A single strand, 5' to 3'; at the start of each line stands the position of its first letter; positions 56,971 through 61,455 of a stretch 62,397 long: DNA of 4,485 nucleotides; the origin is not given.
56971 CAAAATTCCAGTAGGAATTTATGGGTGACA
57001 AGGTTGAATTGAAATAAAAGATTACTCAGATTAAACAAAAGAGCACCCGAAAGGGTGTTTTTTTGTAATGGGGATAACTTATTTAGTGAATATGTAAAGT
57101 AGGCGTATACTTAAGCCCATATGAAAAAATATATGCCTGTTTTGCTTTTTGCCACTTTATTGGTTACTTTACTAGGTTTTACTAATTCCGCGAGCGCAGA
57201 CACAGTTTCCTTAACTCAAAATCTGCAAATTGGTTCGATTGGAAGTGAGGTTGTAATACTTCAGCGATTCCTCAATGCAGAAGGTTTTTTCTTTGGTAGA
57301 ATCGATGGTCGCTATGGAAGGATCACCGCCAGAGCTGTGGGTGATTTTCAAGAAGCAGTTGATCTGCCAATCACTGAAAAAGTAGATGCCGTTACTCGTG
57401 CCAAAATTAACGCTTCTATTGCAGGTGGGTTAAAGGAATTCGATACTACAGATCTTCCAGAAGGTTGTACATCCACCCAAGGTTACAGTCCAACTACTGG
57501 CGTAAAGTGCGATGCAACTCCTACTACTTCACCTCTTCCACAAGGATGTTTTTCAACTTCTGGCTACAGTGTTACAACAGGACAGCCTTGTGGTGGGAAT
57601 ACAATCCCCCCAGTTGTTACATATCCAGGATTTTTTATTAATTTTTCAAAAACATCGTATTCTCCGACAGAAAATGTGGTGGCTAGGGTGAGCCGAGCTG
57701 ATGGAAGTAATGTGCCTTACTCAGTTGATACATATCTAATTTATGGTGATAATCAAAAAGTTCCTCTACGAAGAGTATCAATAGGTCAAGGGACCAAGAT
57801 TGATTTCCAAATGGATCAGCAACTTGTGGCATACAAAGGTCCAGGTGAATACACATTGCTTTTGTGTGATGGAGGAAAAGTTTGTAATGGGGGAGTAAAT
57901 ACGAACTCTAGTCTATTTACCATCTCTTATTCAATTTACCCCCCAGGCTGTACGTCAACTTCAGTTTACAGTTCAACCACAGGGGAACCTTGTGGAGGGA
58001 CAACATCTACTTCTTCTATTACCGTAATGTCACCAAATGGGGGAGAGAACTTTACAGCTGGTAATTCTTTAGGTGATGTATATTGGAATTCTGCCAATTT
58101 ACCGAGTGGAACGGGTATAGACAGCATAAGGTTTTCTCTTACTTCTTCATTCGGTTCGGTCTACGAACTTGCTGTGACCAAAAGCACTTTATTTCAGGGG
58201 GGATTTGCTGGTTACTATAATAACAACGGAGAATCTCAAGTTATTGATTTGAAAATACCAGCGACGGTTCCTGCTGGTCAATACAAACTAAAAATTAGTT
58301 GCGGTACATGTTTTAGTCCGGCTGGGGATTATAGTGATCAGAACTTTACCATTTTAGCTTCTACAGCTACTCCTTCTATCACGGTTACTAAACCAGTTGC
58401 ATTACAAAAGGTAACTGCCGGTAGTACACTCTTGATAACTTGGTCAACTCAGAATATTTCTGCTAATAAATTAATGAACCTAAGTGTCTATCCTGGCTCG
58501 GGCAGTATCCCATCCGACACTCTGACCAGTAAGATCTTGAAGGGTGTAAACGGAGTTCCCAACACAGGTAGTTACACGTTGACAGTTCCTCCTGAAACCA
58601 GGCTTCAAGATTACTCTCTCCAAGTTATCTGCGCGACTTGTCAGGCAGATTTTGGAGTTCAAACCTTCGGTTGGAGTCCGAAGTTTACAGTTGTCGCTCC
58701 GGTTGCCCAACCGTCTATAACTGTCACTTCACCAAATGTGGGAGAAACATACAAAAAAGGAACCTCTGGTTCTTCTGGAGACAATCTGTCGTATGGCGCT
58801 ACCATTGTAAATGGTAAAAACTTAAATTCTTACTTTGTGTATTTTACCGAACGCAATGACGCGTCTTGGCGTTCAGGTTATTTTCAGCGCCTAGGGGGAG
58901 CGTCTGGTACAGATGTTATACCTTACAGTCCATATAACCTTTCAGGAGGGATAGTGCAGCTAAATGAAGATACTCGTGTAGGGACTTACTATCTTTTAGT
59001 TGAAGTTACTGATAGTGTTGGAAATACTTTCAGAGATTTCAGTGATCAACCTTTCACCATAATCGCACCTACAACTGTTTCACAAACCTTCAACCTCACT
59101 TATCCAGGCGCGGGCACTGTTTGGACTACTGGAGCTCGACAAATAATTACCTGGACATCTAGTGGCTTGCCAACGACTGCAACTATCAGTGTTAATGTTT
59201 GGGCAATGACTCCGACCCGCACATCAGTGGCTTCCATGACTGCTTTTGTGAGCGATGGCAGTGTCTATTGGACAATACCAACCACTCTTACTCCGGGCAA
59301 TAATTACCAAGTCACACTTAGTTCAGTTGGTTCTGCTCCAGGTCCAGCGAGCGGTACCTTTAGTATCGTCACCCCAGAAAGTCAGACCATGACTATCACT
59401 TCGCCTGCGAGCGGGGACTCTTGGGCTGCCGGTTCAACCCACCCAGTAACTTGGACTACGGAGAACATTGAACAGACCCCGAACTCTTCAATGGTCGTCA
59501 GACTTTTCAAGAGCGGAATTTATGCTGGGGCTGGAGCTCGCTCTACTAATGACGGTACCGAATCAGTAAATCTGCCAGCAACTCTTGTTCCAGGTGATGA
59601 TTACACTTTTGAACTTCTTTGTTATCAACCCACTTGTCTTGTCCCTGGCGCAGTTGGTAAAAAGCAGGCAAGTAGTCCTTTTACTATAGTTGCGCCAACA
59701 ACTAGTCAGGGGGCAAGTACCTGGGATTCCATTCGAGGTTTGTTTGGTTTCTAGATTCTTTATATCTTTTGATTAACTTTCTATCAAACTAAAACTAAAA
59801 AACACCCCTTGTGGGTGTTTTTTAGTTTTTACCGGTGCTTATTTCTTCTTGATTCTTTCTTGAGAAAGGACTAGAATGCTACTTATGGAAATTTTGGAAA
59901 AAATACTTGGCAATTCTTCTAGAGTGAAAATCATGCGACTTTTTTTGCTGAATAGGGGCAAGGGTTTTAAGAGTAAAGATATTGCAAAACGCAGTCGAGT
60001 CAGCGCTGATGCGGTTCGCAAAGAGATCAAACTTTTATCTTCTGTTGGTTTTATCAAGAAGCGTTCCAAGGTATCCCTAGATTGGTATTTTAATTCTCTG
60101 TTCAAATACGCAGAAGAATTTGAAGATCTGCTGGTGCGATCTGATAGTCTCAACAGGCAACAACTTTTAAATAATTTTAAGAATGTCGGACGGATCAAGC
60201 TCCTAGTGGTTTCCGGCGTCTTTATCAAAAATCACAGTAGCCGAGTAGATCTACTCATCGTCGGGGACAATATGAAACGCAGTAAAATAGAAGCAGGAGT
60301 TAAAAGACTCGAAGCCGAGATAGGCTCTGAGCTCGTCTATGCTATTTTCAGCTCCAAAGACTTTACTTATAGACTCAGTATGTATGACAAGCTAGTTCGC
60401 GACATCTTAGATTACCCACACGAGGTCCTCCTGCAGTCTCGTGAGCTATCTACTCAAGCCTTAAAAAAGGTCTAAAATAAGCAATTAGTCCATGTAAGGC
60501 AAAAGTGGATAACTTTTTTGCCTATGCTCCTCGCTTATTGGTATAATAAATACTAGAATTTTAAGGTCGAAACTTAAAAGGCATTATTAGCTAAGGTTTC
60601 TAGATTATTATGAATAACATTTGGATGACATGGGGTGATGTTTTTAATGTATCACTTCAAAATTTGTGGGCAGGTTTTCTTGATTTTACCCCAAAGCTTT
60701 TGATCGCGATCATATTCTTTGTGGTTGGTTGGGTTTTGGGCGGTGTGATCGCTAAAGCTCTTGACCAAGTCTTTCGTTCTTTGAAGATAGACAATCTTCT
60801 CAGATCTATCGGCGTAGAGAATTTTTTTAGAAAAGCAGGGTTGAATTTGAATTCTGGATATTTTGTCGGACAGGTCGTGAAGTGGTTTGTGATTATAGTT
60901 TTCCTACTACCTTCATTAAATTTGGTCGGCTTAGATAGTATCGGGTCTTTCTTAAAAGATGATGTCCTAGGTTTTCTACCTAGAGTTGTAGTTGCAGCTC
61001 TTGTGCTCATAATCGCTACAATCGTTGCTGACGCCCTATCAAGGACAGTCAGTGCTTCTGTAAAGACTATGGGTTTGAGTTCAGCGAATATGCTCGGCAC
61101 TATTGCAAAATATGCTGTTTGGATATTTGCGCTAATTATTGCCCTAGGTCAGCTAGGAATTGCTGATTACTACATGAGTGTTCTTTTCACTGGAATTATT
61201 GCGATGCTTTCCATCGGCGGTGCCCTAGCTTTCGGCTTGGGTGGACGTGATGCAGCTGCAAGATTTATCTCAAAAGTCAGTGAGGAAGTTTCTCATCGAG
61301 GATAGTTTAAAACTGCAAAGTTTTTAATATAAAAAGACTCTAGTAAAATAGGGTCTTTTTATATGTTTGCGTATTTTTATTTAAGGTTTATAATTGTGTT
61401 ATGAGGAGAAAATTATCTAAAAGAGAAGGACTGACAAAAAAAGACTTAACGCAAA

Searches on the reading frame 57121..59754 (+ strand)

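Call 11: search_protein_families(library=pfam, proteins=[window:57121-59754:+], max_evalue=0.001)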
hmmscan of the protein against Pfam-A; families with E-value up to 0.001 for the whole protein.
window:57121-59754:+ (877 aa): 4 families
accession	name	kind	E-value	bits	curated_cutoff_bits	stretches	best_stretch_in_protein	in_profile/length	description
PF10342.15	Kre9_KNH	-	2.9e-13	50.8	24.6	2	662-737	2-79/94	Kre9/KNH-like N-terminal Ig-like domain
PF01471.23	PG_binding_1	-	1.2e-10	41.9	23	1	41-95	2-56/57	Putative peptidoglycan binding domain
PF15418.12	DUF4625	-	4.5e-05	24.2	27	0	353-394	73-114/131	Domain of unknown function (DUF4625)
PF14610.12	Psg1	-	0.00052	20.3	30.1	0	662-736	30-113/186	Ykl077w/Psg1 (Pma1 Stabilization in Golgi)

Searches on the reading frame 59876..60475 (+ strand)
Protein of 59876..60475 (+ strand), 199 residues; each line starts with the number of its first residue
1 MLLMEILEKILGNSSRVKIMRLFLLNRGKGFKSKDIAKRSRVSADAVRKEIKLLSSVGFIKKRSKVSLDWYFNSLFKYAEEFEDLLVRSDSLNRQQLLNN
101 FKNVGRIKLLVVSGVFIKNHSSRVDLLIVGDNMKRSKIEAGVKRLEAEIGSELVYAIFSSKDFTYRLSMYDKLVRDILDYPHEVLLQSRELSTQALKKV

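Call 71: search_protein_families(library=pfam, proteins=[window:59876-60475:+], max_evalue=0.001)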
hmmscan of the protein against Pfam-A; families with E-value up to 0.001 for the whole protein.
window:59876-60475:+ (199 aa): 1 family
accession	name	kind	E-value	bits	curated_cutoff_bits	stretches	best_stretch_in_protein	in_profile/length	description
PF08279.18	HTH_11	-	0.00014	22.1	25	1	18-59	4-44/55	HTH domain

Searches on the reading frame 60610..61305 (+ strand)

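Call 11: search_protein_families(library=pfam, proteins=[window:60610-61305:+], max_evalue=0.001)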
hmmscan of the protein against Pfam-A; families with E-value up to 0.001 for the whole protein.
window:60610-61305:+ (231 aa): 1 family
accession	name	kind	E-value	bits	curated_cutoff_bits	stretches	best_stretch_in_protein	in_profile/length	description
PF05552.17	MS_channel_1st_1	-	3.4e-18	65.7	22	2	16-63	3-50/50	Mechanosensitive ion channel, conserved TM helix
